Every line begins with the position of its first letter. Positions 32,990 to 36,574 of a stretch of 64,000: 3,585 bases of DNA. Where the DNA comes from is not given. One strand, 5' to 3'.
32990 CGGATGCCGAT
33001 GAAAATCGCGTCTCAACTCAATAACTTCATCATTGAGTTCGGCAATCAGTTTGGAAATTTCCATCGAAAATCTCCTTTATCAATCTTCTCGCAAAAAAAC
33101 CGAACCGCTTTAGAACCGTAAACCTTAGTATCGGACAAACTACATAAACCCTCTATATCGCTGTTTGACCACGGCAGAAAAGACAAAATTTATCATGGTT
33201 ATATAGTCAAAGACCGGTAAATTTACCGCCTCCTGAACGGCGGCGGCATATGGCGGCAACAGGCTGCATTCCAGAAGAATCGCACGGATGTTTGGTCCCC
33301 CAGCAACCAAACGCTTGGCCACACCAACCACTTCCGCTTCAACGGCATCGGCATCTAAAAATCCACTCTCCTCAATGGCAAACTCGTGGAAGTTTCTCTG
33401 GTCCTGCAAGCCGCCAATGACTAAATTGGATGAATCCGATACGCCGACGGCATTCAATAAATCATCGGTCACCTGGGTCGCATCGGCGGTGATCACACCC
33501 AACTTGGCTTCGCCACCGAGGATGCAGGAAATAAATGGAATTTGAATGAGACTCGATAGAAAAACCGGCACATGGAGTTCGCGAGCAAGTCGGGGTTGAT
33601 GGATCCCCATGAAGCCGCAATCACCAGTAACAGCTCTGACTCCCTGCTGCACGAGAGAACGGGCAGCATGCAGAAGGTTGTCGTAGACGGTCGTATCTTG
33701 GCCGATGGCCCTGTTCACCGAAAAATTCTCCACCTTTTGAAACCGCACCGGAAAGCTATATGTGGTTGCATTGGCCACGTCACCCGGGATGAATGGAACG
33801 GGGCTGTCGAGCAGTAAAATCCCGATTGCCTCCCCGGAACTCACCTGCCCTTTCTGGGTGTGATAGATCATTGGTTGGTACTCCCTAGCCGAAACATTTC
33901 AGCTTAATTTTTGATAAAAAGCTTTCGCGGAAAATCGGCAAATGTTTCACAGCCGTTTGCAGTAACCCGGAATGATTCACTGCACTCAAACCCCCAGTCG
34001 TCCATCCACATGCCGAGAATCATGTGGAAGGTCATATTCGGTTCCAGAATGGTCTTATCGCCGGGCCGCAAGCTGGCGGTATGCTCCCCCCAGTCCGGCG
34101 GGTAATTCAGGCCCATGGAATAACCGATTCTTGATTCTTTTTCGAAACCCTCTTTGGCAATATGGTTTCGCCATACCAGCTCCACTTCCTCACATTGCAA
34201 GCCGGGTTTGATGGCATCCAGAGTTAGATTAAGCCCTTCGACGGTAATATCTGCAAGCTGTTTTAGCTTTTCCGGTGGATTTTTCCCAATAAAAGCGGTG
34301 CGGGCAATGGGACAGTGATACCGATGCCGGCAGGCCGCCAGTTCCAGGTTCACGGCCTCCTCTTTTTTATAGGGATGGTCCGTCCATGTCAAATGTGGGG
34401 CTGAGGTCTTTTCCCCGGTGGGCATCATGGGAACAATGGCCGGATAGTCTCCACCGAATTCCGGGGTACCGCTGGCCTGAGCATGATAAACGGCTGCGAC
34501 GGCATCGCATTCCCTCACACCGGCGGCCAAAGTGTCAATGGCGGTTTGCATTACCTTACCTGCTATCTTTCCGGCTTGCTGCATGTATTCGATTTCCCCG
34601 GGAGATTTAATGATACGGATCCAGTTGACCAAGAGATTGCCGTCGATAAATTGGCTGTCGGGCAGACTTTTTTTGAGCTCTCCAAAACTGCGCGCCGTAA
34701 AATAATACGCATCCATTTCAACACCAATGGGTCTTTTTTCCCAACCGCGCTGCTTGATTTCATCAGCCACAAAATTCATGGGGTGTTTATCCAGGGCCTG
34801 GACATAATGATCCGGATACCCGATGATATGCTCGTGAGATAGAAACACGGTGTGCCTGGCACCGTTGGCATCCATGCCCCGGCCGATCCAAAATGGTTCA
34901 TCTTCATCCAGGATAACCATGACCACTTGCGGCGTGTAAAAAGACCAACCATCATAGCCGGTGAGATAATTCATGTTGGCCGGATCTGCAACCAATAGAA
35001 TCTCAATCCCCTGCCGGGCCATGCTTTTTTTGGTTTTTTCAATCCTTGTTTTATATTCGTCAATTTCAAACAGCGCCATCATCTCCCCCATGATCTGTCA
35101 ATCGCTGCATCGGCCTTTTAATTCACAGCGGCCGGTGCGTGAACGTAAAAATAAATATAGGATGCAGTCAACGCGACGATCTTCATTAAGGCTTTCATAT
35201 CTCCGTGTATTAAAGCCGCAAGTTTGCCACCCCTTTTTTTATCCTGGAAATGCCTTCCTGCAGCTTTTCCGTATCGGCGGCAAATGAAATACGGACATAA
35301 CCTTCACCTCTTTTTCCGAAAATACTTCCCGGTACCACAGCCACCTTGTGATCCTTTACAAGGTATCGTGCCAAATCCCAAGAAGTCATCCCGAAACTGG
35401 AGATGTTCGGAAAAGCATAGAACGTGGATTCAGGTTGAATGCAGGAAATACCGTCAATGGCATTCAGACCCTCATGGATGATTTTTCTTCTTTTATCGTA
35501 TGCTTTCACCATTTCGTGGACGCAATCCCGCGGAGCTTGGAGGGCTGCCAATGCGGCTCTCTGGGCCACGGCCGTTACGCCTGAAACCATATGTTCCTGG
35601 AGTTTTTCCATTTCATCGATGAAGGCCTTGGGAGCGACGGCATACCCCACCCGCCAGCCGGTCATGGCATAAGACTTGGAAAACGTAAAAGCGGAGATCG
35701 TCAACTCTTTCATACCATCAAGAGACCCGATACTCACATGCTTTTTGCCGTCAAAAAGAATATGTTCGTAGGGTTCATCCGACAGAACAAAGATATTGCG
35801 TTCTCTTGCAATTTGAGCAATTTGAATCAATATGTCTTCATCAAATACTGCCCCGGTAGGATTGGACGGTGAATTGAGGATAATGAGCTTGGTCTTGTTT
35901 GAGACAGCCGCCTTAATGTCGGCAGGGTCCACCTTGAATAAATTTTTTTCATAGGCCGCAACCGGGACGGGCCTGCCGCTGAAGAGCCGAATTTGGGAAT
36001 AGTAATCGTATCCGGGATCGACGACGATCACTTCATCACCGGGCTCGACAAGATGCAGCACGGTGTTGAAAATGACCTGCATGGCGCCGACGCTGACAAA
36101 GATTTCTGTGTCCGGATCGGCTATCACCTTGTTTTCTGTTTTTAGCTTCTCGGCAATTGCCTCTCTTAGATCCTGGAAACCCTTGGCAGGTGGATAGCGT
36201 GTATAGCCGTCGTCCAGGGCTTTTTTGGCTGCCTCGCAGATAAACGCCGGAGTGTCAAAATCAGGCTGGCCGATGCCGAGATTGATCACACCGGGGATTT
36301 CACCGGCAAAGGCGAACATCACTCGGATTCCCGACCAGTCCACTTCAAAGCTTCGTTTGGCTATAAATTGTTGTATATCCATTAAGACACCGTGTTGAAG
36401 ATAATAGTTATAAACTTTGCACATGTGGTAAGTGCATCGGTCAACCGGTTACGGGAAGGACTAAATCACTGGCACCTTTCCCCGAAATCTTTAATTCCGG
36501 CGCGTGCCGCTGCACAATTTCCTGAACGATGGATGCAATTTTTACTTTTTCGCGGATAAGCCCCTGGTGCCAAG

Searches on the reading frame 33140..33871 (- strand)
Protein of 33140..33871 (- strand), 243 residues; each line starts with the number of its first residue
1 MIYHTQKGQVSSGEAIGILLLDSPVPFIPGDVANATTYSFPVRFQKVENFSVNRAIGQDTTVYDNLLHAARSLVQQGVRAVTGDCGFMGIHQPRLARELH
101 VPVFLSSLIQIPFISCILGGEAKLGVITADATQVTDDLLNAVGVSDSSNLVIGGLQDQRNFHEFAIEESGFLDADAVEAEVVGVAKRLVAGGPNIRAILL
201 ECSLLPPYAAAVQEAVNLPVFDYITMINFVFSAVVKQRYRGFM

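Call 3: search_protein_families(library=pfam, proteins=[window:33140-33871:-], max_evalue=0.01)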
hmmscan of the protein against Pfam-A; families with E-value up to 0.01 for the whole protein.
window:33140-33871:- (243 aa): 1 family
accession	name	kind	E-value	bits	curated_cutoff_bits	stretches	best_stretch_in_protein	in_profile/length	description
PF01177.27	Asp_Glu_race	-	4.4e-09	36.9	31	1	122-224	109-204/211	Asp/Glu/Hydantoin racemase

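Call 4: search_protein_families(library=ncbifam, proteins=[window:33140-33871:-], max_evalue=0.01)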
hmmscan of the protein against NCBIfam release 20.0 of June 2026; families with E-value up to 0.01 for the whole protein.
window:33140-33871:- (243 aa): 2 families
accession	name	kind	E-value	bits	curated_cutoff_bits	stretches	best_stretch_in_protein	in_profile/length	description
NF005679.0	PRK07475.1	subfamily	1.1e-84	283.7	231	1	4-242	5-245/246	hypothetical protein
NF007788.0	PRK10481.1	equivalog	0.00096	19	198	1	61-108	166-214/225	hypothetical protein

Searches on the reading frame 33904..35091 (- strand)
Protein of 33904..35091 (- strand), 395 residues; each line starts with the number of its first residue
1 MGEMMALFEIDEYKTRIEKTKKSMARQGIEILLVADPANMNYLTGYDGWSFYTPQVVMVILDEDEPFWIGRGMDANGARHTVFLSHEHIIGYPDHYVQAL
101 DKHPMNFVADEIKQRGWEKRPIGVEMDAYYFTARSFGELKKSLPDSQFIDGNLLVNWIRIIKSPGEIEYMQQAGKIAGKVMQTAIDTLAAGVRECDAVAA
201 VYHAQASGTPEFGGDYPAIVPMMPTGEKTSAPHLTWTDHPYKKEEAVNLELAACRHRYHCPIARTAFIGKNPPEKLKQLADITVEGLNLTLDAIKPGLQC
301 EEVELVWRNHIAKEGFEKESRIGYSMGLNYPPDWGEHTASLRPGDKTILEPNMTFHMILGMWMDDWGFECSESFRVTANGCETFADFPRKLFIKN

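Call 3: search_protein_families(library=pfam, proteins=[window:33904-35091:-], max_evalue=0.01)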
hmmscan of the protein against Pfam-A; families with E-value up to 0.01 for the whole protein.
window:33904-35091:- (395 aa): 2 families
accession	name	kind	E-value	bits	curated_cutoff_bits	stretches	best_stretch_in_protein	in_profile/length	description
PF00557.29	Peptidase_M24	-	1e-33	117.3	23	1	168-377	1-207/208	Metallopeptidase family M24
PF01321.24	Creatinase_N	-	3.8e-16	60.2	22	1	16-161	1-128/128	Creatinase/Prolidase N-terminal domain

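Call 4: search_protein_families(library=ncbifam, proteins=[window:33904-35091:-], max_evalue=0.01)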
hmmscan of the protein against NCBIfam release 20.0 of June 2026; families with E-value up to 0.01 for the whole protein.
window:33904-35091:- (395 aa): 11 families
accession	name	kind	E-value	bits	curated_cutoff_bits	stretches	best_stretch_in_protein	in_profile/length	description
TIGR02993.1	ectoine_eutD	equivalog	8.7e-151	502.5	613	1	7-395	5-391/391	ectoine hydrolase DoeA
NF038259.1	ectoine_DoeA_2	exception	1.2e-60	205.3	575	1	8-394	9-386/386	ectoine hydrolase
NF040821.1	dipep_PepQ_Arch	equivalog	2e-21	76.4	630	1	16-385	2-339/346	Xaa-Pro dipeptidase PepQ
NF011174.0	PRK14576.1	subfamily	4.4e-12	45.6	487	1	107-304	125-314/405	putative endopeptidase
NF007310.0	PRK09795.1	equivalog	8.4e-10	38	393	1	156-392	122-356/361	aminopeptidase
NF008131.0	PRK10879.1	equivalog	1.5e-08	33.8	465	1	147-304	159-312/438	Xaa-Pro aminopeptidase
NF008970.0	PRK12318.1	equivalog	2.6e-07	30.2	267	1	159-356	41-239/291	methionyl aminopeptidase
TIGR00500.1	met_pdase_I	equivalog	8.8e-07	28.7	171.35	1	161-317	3-159/247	type I methionyl aminopeptidase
NF011173.0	PRK14575.1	equivalog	1.8e-05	23.9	850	1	142-319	159-330/406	putative peptidase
NF011720.0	PRK15173.1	subfamily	3.2e-05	23.1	420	1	142-318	96-266/343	peptidase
NF010133.0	PRK13607.1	equivalog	0.0024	16.8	339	1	155-313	155-307/443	Xaa-Pro dipeptidase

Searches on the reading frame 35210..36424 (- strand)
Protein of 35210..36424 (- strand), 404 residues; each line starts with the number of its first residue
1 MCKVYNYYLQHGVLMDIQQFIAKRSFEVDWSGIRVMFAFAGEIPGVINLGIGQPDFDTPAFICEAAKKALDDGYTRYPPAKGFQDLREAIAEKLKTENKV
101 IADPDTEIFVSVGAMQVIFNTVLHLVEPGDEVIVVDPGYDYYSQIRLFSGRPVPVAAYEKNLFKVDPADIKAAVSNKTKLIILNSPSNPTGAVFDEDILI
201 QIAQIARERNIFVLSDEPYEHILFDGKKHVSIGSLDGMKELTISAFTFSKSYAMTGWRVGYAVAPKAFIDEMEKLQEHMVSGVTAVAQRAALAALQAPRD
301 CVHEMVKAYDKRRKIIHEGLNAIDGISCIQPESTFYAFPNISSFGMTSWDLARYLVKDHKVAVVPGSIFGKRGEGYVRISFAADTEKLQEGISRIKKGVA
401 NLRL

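Call 3: search_protein_families(library=pfam, proteins=[window:35210-36424:-], max_evalue=0.01)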
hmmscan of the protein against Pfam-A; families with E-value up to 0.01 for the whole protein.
window:35210-36424:- (404 aa): 5 families
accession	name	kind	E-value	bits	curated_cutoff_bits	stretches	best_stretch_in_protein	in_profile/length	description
PF00155.27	Aminotran_1_2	-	2.3e-77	261.1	19.7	1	45-395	2-361/361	Aminotransferase class I and II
PF01053.26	Cys_Met_Meta_PP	-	1.8e-08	33.8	27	1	115-217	77-174/381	Cys/Met metabolism PLP-dependent enzyme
PF00266.25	Aminotran_5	-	1.1e-06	28.4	21.5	1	105-216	62-175/371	Aminotransferase class-V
PF01041.23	DegT_DnrJ_EryC1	-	0.00027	20.7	19.8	1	126-216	61-145/360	DegT/DnrJ/EryC1/StrS aminotransferase family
PF01212.27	Beta_elim_lyase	-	0.0022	17.8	27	1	76-216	27-168/288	Beta-eliminating lyase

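Call 4: search_protein_families(library=ncbifam, proteins=[window:35210-36424:-], max_evalue=0.01)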
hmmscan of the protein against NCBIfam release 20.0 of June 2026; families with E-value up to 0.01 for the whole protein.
window:35210-36424:- (404 aa): 109 families (the best 25 are shown)
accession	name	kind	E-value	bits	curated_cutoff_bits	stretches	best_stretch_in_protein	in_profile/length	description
NF005816.0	PRK07682.1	equivalog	6.2e-108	360.9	620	1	21-402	6-386/390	aminotransferase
NF006229.0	PRK08361.1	equivalog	6.6e-104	348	624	1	19-400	8-389/391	aspartate aminotransferase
NF041091.1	asp_aminotase_Arch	equivalog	7.9e-104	347.5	550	1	45-397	28-373/376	aspartate aminotransferase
NF041364.1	GntC_guanitoxin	equivalog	1.1e-103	346.9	415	1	47-397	1-355/356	guanitoxin biosynthesis PLP-dependent (S)-gamma-hydroxy-L-arginine cyclodehydratase GntC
NF005817.0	PRK07683.1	equivalog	5.5e-101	338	575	1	18-399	2-381/387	aminotransferase A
NF004975.0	PRK06348.1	equivalog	6.4e-93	311.8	549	1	19-397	4-381/384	pyridoxal phosphate-dependent aminotransferase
NF006756.0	PRK09276.1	subfamily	1.4e-88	297.5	507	1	46-397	33-384/387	LL-diaminopimelate aminotransferase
NF004770.0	PRK06108.1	subfamily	4.1e-87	292.6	422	1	21-399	13-392/396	pyridoxal phosphate-dependent aminotransferase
TIGR03540.1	DapC_direct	equivalog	6.6e-87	291.9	593.25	1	46-397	31-382/383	LL-diaminopimelate aminotransferase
NF004769.0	PRK06107.1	equivalog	8.7e-87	291.5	617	1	46-403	35-402/402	aspartate transaminase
NF005855.0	PRK07777.1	equivalog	9e-86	288.6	553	1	45-397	29-386/391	pyridoxal phosphate-dependent aminotransferase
NF005588.0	PRK07309.1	equivalog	4e-85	286.1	576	1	15-399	1-386/391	pyridoxal phosphate-dependent aminotransferase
NF005977.0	PRK08068.1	subfamily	8e-84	282.1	494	1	45-397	33-385/391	transaminase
NF006569.0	PRK09082.1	subfamily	3.7e-81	273.2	420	1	35-396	22-384/386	methionine aminotransferase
NF004621.0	PRK05957.1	equivalog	3.3e-78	263.1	498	1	39-401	22-385/389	pyridoxal phosphate-dependent aminotransferase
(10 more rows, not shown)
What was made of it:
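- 31856..37391 (-): Island core: unknown 316-aa protein, class I aminotransferase, EutD/DoeA-like M24 hydrolase, EutA-type racemase-fold protein, M20 amidohydrolase. Calls 3 and 4.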
